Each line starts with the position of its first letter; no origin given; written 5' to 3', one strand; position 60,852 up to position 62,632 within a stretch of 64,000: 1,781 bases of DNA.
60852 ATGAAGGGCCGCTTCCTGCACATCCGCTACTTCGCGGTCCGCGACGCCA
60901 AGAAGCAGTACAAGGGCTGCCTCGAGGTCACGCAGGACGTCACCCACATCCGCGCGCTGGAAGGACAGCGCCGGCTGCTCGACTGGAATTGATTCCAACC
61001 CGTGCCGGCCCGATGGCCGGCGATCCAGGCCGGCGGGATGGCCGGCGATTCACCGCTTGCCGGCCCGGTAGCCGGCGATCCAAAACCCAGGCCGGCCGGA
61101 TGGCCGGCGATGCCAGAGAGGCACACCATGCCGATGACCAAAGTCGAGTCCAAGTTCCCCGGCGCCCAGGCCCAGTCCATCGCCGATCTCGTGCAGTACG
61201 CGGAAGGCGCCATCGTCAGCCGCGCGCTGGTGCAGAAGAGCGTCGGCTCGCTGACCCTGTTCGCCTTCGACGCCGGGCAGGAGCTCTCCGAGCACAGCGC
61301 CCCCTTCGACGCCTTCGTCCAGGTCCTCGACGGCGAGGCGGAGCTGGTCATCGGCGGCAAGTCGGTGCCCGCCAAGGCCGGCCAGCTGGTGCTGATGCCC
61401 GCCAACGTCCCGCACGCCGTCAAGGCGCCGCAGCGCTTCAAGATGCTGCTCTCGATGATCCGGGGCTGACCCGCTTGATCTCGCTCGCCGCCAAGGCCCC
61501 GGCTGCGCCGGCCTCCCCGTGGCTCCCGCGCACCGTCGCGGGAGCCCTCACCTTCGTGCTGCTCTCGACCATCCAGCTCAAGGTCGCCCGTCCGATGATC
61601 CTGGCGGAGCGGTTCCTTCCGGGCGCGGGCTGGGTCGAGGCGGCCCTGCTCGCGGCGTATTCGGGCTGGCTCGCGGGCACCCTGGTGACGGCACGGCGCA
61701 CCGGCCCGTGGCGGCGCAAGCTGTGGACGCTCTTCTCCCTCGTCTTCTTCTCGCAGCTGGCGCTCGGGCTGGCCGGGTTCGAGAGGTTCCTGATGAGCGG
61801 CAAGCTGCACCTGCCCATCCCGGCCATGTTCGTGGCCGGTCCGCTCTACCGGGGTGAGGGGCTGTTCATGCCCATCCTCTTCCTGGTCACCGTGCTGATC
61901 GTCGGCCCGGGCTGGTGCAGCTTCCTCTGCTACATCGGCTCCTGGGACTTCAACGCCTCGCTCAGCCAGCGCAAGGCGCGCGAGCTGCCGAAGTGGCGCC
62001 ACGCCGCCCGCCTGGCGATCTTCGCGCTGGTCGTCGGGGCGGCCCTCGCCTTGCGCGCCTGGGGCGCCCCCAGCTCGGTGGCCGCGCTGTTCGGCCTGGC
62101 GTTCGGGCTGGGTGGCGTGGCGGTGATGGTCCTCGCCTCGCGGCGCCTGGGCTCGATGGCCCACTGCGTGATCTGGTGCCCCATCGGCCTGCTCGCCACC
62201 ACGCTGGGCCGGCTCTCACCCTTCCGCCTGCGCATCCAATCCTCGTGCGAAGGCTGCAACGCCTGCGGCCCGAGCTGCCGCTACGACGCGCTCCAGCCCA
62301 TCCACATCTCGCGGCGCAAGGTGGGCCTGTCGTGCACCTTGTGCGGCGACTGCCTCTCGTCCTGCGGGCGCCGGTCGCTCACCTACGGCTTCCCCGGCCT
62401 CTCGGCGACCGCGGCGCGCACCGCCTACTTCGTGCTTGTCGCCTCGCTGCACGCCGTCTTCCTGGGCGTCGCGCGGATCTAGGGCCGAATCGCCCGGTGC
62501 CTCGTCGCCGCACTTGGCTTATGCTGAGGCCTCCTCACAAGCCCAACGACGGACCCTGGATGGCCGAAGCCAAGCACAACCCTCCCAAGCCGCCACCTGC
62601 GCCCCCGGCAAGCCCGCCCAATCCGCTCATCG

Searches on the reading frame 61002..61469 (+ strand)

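Call 3: search_protein_families(library=pfam, proteins=[window:61002-61469:+], max_evalue=0.01)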
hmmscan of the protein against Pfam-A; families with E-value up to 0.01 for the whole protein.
window:61002-61469:+ (155 aa): 4 families
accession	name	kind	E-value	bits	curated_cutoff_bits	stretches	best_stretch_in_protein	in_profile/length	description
PF07883.17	Cupin_2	-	8.4e-11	41.9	27.2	1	86-144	2-60/70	Cupin domain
PF02311.25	AraC_binding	-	4.4e-06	26.9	21.1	1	87-144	8-65/135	AraC-like ligand binding domain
PF12852.13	Cupin_6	-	0.0045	17.2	26.7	1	103-145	35-80/183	Cupin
PF06249.18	EutQ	-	0.0066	16.7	21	1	102-141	95-134/152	Ethanolamine utilisation protein EutQ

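Call 5: search_protein_families(library=ncbifam, proteins=[window:61002-61469:+], max_evalue=0.01)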
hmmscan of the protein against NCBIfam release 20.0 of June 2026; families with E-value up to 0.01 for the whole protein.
window:61002-61469:+ (155 aa): 0 families

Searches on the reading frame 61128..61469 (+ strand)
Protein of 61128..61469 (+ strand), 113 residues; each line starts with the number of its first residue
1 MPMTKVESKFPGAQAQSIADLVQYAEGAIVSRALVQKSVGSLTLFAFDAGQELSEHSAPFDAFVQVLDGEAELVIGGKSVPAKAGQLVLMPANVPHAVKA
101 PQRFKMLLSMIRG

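Call 75: search_protein_families(library=pfam, proteins=[window:61128-61469:+], max_evalue=1)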
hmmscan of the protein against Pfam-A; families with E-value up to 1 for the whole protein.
window:61128-61469:+ (113 aa): 10 families
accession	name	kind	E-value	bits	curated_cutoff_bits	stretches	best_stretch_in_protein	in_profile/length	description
PF07883.17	Cupin_2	-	4.3e-11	42.8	27.2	1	44-102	2-60/70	Cupin domain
PF02311.25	AraC_binding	-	1.9e-06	28.1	21.1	1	44-102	7-65/135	AraC-like ligand binding domain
PF12852.13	Cupin_6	-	0.0024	18.1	26.7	1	61-103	35-80/183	Cupin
PF06249.18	EutQ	-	0.0034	17.6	21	1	60-101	95-136/152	Ethanolamine utilisation protein EutQ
PF14525.12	AraC_binding_2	-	0.0053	16.9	27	1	38-107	30-102/173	AraC-binding-like domain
PF21621.3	MPI_cupin_dom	-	0.0078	16.6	27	1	62-94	31-63/79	Mannose-6-phosphate isomerase, cupin domain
PF05899.18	Cupin_3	-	0.017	15.3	23.5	1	59-95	24-61/74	EutQ-like cupin domain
PF06719.19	AraC_N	-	0.14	12.2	24.2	1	41-100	4-62/150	AraC-type transcriptional regulator N-terminus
PF12973.13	Cupin_7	-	0.21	11.8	27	1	35-100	27-90/105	ChrR Cupin-like domain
PF06052.18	3-HAO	-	0.22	11.6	25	1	78-105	75-99/151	3-hydroxyanthranilic acid dioxygenase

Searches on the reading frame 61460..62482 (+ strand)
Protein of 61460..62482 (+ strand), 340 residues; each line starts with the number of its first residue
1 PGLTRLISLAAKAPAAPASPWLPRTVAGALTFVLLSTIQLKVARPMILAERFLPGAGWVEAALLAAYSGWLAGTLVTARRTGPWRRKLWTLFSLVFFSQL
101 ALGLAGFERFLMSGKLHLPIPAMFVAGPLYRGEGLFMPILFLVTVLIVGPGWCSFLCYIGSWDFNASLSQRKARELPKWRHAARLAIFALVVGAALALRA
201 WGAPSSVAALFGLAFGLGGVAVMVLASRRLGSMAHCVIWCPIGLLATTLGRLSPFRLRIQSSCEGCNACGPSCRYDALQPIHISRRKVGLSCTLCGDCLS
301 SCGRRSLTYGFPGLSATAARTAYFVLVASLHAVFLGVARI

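Call 3: search_protein_families(library=pfam, proteins=[window:61460-62482:+], max_evalue=0.01)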
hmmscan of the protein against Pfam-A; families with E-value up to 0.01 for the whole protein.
window:61460-62482:+ (340 aa): 3 families
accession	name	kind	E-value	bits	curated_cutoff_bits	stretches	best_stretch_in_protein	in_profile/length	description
PF12801.12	Fer4_5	-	0.0002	21.7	22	1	135-161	6-32/48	4Fe-4S binding domain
PF13187.11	Fer4_9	-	0.0012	19.2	27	1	263-304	2-49/52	4Fe-4S dicluster domain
PF00037.32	Fer4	-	0.0052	17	21.1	0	260-278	5-23/24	4Fe-4S binding domain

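Call 5: search_protein_families(library=ncbifam, proteins=[window:61460-62482:+], max_evalue=0.01)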
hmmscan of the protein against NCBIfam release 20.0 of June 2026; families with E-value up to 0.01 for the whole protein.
window:61460-62482:+ (340 aa): 7 families
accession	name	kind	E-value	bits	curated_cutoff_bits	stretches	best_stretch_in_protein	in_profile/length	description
TIGR02163.1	napH_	subfamily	1.8e-11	44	213.05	1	179-309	110-253/255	NapH/MauN family ferredoxin-type protein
NF007013.0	PRK09477.1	equivalog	5.5e-09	35.5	234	1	140-309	92-276/286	quinol dehydrogenase ferredoxin subunit NapH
NF007382.0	PRK09898.1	equivalog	0.00013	21.5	213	1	228-306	123-197/208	ferredoxin-like protein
NF040770.1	hetero_SS_HdrA2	exception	0.00017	19.9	1100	1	260-306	576-622/777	CoB-CoM heterodisulfide reductase HdrA2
NF038196.1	ferrodoxin_EFR1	subfamily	0.0023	18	75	1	257-310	180-232/242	EFR1 family ferrodoxin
TIGR02951.1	DMSO_dmsB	equivalog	0.0029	17.7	214.1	1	234-300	70-132/161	DMSO/selenate family reductase complex B subunit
NF041891.1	hdrA_Methbact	equivalog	0.0062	14.8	1300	1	260-306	571-617/762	ferredoxin:CoB-CoM heterodisulfide reductase subunit HdrA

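Call 75: search_protein_families(library=pfam, proteins=[window:61475-62482:+], max_evalue=1)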
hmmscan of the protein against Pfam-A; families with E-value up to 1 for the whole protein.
window:61475-62482:+ (335 aa): 6 families
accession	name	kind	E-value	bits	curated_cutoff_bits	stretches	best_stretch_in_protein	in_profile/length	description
PF12801.12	Fer4_5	-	0.0002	21.7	22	2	130-156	6-32/48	4Fe-4S binding domain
PF13187.11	Fer4_9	-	0.0012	19.3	27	1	258-299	2-49/52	4Fe-4S dicluster domain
PF00037.32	Fer4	-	0.005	17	21.1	1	255-273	5-23/24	4Fe-4S binding domain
PF13237.11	Fer4_10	-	0.036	14.4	25.5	1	255-297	6-52/53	4Fe-4S dicluster domain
PF12838.12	Fer4_7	-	0.22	12.5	27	0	287-303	2-18/52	4Fe-4S dicluster domain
PF13484.11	Fer4_16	-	0.37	12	30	0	287-305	2-20/66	4Fe-4S double cluster binding domain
